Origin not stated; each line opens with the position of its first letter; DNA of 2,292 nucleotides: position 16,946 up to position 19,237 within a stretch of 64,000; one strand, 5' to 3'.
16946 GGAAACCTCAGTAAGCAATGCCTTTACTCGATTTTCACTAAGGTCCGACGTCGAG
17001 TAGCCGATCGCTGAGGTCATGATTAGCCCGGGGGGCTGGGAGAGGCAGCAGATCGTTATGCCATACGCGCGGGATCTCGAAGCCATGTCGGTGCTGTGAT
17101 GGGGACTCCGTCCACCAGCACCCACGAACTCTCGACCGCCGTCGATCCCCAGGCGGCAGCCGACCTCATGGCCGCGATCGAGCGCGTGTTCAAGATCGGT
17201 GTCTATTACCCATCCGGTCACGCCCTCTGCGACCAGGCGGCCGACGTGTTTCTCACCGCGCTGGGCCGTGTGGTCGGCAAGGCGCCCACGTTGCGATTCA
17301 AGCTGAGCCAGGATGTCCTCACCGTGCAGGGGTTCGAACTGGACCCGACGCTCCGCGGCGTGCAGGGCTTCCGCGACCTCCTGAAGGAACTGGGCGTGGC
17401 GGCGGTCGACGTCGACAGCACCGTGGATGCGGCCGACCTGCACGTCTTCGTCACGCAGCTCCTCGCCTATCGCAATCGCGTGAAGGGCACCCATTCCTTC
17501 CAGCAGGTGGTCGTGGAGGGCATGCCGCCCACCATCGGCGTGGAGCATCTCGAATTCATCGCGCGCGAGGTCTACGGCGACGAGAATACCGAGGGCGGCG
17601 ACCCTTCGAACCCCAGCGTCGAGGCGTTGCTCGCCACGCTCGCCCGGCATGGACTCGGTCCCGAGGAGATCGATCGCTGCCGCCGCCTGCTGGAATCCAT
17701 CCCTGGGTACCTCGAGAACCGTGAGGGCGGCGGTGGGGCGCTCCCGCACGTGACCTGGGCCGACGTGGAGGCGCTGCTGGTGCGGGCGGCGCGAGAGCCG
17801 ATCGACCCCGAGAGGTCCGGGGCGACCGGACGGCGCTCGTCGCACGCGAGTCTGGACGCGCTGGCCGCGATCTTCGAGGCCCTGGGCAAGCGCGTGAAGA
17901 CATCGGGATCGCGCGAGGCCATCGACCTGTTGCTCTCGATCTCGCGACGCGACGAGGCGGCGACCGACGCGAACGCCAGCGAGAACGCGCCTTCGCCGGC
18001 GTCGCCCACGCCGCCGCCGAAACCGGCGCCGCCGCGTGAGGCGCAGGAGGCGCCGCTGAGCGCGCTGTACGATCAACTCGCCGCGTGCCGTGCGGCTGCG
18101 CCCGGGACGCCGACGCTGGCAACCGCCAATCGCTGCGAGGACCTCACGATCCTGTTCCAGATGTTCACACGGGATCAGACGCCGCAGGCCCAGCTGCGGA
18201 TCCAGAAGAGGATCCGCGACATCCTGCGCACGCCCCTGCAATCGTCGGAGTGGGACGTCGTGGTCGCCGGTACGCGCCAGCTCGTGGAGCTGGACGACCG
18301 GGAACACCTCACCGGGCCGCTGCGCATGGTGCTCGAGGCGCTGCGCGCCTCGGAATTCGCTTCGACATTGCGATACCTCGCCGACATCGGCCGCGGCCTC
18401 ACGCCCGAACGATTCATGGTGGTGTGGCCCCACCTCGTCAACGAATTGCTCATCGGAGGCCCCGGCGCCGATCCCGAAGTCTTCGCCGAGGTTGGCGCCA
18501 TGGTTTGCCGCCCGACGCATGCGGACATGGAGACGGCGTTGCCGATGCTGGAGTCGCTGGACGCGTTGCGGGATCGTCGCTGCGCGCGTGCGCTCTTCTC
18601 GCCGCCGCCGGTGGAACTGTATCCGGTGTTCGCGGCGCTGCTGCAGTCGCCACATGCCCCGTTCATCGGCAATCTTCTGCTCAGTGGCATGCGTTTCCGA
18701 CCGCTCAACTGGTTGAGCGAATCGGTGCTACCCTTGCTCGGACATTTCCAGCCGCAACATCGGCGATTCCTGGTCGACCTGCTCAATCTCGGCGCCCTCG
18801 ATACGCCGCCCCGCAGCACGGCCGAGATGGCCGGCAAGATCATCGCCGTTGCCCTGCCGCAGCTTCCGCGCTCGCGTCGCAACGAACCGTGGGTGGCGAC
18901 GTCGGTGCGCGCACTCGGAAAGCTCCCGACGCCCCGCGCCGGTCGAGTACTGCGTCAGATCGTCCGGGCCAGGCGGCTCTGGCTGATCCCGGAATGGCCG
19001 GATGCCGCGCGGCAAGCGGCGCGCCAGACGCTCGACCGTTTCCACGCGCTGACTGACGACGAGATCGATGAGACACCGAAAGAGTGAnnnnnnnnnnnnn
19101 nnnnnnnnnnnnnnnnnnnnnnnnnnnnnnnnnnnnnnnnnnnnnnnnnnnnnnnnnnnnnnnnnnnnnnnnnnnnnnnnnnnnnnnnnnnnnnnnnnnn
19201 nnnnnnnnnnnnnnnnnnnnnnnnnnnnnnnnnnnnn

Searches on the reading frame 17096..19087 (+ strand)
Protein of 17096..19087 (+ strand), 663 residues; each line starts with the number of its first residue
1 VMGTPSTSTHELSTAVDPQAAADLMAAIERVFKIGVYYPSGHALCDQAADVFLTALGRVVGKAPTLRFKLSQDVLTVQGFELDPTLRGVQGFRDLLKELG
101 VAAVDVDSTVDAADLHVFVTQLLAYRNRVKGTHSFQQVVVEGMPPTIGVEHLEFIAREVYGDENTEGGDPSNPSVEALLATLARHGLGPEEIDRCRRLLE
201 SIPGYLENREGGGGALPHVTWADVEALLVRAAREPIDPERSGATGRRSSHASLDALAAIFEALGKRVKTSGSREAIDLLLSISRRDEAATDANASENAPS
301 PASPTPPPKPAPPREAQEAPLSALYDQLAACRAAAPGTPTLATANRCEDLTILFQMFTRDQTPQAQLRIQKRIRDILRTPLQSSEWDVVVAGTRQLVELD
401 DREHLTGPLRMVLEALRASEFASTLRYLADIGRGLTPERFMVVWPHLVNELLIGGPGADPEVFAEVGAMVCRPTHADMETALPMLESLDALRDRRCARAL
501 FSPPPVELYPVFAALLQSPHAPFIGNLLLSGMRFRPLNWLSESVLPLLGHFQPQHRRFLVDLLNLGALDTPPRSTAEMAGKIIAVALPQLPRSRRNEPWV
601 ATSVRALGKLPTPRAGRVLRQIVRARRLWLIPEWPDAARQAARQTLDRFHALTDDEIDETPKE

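Call 43: search_protein_families(library=pfam, proteins=[window:17096-19087:+], max_evalue=0.0001)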
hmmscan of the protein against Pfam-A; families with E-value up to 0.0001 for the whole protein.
window:17096-19087:+ (663 aa): 0 families

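Call 45: search_protein_families(library=pfam, proteins=[window:17096-19087:+], max_evalue=1)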
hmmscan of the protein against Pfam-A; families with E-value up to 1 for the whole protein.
window:17096-19087:+ (663 aa): 1 family
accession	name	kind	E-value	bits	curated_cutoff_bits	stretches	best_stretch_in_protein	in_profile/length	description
PF03130.22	HEAT_PBS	-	0.55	11.4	20.9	0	603-621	5-23/27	PBS lyase HEAT-like repeat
